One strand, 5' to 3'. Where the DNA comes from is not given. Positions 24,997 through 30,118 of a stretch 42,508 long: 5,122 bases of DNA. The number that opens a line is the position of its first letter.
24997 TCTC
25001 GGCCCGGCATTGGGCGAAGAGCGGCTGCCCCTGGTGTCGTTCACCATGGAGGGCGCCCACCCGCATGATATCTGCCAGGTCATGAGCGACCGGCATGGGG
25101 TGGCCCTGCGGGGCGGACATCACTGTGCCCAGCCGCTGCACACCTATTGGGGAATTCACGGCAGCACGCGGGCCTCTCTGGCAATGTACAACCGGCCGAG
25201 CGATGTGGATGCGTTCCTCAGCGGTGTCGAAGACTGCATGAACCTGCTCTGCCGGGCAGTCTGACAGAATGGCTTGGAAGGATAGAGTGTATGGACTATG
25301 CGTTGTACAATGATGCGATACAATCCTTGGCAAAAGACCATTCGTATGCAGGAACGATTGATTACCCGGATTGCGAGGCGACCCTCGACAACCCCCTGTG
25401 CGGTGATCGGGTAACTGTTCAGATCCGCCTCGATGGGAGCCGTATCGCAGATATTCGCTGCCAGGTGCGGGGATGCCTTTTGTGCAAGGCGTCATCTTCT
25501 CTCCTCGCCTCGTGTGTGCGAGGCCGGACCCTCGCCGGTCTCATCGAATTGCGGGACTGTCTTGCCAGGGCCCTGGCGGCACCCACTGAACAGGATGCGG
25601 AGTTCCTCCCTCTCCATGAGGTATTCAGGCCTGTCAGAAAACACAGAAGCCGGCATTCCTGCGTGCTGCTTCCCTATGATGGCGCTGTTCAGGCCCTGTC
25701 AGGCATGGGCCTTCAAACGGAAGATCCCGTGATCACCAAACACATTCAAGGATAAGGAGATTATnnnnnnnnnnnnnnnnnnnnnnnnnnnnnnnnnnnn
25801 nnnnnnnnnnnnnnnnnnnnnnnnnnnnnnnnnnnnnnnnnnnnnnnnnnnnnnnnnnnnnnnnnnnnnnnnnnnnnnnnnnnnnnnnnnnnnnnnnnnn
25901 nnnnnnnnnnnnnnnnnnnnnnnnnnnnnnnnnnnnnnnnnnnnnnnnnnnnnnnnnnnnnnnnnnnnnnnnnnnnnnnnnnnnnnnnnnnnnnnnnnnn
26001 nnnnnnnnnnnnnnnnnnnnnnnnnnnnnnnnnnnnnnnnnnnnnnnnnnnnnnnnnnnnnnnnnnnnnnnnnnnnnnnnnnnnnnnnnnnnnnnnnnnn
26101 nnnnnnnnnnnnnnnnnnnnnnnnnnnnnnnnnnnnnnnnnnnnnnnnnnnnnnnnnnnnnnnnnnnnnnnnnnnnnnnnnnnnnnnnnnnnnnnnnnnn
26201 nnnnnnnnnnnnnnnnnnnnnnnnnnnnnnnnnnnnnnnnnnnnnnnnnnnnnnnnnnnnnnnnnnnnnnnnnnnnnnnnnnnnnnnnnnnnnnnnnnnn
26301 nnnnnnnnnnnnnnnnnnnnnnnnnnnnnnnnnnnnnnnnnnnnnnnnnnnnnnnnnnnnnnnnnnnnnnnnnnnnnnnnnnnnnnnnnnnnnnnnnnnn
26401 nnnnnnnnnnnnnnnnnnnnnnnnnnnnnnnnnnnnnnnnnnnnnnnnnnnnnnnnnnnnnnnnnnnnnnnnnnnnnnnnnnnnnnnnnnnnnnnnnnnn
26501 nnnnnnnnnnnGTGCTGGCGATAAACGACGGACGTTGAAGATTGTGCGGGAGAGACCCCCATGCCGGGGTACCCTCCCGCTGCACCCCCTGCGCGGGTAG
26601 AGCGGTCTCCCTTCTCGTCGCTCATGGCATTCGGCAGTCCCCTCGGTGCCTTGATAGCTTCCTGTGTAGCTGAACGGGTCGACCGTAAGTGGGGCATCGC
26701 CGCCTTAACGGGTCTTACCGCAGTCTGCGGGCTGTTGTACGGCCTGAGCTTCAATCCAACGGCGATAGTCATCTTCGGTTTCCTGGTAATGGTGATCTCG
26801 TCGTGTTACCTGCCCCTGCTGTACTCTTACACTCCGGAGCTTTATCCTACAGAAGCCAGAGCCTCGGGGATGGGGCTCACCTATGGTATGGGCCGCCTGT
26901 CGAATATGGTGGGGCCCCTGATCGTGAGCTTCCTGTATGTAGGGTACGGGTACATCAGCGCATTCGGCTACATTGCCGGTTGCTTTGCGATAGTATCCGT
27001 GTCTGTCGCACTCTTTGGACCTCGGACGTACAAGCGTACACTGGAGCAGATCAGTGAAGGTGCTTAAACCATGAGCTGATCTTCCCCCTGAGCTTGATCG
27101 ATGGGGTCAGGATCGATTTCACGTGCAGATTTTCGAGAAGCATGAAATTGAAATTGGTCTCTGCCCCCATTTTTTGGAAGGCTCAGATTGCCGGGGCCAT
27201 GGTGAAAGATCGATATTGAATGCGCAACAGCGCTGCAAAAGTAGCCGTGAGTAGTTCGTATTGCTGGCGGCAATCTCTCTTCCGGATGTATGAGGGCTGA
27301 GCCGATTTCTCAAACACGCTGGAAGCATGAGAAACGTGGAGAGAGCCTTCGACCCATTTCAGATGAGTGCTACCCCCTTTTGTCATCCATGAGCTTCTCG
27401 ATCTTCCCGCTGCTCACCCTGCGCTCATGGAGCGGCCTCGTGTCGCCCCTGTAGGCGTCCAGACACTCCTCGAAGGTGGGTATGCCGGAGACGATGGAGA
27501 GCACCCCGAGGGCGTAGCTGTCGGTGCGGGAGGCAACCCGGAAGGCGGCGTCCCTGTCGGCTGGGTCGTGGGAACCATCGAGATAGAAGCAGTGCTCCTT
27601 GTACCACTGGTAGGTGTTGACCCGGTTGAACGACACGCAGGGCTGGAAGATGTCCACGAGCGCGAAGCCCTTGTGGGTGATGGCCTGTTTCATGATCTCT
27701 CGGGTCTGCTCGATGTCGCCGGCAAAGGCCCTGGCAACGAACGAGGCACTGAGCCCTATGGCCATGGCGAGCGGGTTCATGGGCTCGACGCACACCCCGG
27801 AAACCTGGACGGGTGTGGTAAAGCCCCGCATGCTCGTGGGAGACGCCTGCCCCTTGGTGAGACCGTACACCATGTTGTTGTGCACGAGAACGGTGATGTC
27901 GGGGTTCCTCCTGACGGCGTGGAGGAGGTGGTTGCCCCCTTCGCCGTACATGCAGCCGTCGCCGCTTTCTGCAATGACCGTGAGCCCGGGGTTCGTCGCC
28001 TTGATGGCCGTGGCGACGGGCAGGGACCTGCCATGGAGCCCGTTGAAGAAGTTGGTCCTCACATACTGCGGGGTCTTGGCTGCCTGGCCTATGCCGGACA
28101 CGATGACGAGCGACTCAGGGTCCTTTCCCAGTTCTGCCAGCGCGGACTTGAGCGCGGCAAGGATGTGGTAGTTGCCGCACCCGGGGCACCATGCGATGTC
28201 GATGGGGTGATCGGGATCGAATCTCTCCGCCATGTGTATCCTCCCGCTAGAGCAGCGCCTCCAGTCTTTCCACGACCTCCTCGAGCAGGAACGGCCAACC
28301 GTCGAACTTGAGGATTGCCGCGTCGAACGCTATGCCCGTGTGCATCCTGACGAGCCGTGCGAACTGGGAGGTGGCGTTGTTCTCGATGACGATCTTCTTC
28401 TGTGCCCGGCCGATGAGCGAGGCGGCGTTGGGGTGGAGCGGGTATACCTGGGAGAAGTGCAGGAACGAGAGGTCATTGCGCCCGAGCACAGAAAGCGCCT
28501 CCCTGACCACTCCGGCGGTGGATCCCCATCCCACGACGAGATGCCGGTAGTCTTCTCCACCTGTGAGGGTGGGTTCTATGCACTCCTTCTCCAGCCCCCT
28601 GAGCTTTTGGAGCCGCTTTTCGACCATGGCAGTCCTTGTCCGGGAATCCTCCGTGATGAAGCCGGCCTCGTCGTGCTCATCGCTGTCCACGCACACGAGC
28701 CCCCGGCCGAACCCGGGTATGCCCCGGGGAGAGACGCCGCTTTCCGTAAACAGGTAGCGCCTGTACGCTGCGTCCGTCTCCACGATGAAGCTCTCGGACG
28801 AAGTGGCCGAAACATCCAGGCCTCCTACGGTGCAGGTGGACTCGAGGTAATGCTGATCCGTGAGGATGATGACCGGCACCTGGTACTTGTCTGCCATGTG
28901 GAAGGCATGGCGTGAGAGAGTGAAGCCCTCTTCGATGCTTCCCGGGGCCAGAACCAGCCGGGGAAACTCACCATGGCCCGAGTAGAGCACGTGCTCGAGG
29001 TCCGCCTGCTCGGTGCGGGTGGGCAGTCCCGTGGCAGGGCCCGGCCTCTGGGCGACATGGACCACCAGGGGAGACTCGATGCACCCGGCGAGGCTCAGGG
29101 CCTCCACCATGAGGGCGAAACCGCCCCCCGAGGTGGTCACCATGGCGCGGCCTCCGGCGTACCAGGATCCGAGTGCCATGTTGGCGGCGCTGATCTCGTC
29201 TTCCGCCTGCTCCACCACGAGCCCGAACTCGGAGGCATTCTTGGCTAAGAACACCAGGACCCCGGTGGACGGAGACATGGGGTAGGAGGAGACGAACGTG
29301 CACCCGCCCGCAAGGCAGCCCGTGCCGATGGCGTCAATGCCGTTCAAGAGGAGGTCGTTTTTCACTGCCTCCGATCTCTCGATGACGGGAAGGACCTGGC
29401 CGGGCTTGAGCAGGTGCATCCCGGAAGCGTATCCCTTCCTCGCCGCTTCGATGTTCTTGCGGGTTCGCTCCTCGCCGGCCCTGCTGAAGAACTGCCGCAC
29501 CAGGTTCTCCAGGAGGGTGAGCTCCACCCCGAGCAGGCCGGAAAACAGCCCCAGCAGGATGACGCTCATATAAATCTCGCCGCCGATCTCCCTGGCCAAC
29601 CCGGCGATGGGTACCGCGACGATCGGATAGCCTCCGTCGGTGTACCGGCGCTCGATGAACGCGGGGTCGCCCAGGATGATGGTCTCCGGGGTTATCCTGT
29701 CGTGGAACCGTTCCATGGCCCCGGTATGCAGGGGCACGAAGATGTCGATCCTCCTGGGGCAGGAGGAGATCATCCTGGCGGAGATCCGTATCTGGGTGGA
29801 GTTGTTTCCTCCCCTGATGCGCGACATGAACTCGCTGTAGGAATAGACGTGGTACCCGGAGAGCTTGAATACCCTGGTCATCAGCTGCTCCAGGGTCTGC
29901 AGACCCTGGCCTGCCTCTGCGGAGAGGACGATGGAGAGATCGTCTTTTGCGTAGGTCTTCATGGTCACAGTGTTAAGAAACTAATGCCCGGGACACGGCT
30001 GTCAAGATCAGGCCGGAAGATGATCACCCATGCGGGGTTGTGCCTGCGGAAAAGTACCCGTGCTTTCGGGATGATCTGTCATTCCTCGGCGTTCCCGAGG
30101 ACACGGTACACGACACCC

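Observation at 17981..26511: Self-contained molybdenum-cofactor uptake, assembly and sulfuration array downstream of the hydroxylase (best candidate for a new system)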

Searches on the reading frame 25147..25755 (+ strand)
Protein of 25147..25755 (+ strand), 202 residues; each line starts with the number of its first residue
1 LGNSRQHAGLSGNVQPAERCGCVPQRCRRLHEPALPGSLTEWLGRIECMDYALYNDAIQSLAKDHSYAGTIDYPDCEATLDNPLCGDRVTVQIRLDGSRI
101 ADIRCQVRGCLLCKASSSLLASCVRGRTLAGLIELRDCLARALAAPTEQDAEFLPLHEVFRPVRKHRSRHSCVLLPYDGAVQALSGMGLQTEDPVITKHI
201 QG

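Call 4: search_protein_families(library=pfam, proteins=[window:25147-25755:+], max_evalue=0.01)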
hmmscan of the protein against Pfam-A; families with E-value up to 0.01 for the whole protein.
window:25147-25755:+ (202 aa): 1 family
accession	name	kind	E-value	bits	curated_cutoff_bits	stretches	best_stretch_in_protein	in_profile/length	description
PF01592.21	NifU_N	-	2.5e-12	47.5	22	1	54-170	2-124/127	NifU-like N terminal domain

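Call 6: search_protein_families(library=ncbifam, proteins=[window:25147-25755:+], max_evalue=0.001)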
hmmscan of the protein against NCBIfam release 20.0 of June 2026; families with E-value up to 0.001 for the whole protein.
window:25147-25755:+ (202 aa): 3 families
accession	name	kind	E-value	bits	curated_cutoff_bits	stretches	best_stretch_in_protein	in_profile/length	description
TIGR01994.1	SUF_scaf_2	equivalog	1.9e-20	73.3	92.5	1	52-183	3-135/137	Fe-S cluster assembly sulfur transfer protein SufU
TIGR03419.1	NifU_clost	equivalog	3.8e-09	37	187.9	1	66-136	13-83/121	Fe-S cluster assembly scaffold protein NifU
TIGR01999.1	iscU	equivalog_domain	1.3e-05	25.3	192.4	1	78-137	28-88/124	Fe-S cluster assembly scaffold IscU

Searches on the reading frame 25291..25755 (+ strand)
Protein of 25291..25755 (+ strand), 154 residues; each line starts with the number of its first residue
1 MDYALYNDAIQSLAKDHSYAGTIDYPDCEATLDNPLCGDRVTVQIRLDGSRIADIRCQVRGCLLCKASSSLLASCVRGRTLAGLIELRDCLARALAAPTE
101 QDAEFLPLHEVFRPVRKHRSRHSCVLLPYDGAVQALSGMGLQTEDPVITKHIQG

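Call 86: search_solved_structures(query=window:25291-25755:+, max_evalue=0.001, show_alignments=1)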
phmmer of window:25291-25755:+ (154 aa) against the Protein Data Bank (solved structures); distinct sequences matched with E-value up to 0.001: 30.
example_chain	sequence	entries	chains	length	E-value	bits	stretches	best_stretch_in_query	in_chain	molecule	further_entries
5uft_A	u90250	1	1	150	1e-15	61.4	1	5-135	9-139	Nitrogen-fixing NifU-like, N-terminal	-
2qq4_A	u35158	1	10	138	1.1e-11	48.3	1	24-128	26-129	Iron-sulfur cluster biosynthesis protein IscU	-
4eb5_C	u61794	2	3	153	1.8e-11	47.6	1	6-101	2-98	NifU protein (NifU-1)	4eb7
1xjs_A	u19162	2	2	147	1.4e-09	41.5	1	11-130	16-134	NifU-like protein | SufU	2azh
5xt5_D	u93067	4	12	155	1.5e-09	41.4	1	13-130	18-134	Zinc-dependent sulfurtransferase SufU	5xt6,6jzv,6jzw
1su0_B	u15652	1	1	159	2.1e-09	41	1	13-136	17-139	NifU like protein IscU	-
9dcl_A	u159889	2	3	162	2.5e-09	40.7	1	5-137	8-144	Possible nitrogen fixation related protein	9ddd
8odq_A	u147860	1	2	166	2.7e-09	40.6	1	5-137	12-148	Nitrogen fixation protein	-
6a6f_A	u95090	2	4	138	3e-09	40.4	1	4-131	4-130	Iron-sulfur cluster assembly scaffold protein NifU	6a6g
7c8n_A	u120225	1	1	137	2.2e-08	37.7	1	19-95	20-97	Nitrogen-fixing NifU domain protein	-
7c8m_A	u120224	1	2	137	2.3e-08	37.6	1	19-95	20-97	Nitrogen-fixing NifU domain protein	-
7cnv_A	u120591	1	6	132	2.5e-08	37.5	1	19-95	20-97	Nitrogen-fixing NifU domain protein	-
7c8o_A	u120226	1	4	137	2.9e-07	34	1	19-95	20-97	Nitrogen-fixing NifU domain protein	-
9wcv_A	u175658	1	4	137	3.1e-07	33.9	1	19-95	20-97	Nitrogen-fixing NifU domain protein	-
5kz5_a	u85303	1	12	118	4.2e-05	27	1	33-98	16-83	Iron-sulfur cluster assembly enzyme ISCU, mitochondrial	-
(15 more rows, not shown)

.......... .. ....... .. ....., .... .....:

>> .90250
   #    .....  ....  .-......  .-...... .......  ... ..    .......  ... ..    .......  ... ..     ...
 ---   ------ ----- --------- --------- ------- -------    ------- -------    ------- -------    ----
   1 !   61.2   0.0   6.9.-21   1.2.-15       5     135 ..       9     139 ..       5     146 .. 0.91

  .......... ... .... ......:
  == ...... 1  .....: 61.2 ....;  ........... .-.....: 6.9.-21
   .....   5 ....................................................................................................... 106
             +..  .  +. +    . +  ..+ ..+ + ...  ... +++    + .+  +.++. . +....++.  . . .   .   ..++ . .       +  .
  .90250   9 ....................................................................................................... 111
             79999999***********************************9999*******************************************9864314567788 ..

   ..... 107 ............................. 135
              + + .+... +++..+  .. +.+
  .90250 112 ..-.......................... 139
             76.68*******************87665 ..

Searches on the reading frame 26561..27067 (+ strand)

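Call 5: search_protein_families(library=pfam, proteins=[window:26561-27067:+], max_evalue=0.01)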
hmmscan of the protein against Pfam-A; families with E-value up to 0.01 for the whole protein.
window:26561-27067:+ (168 aa): 4 families
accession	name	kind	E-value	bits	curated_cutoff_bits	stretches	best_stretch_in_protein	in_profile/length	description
PF07690.21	MFS_1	-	1.9e-16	60.3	33.4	1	20-163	39-182/347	Major Facilitator Superfamily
PF00083.30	Sugar_tr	-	1.7e-14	54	22.3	2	67-166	351-450/452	Sugar (and other) transporter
PF03083.21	MtN3_slv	-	0.0036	17.7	23.7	1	19-92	10-84/87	Sugar efflux transporter for intercellular exchange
PF11239.13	DUF3040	-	0.009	16.7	24.7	1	39-82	40-83/84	Protein of unknown function (DUF3040)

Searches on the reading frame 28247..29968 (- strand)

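Call 5: search_protein_families(library=pfam, proteins=[window:28247-29968:-], max_evalue=0.01)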
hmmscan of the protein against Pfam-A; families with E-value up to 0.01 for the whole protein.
window:28247-29968:- (573 aa): 3 families
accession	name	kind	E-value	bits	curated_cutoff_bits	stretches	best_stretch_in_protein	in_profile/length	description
PF01855.24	POR_N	-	1.4e-49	169.3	27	1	217-450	2-230/231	Pyruvate flavodoxin/ferredoxin oxidoreductase, thiamine diP-bdg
PF01558.24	POR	-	3.6e-28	99.3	27.4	1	19-181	1-173/173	Pyruvate ferredoxin/flavodoxin oxidoreductase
PF02776.23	TPP_enzyme_N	-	0.0026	17.9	26.8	0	223-314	16-106/119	Thiamine pyrophosphate enzyme, N-terminal TPP binding domain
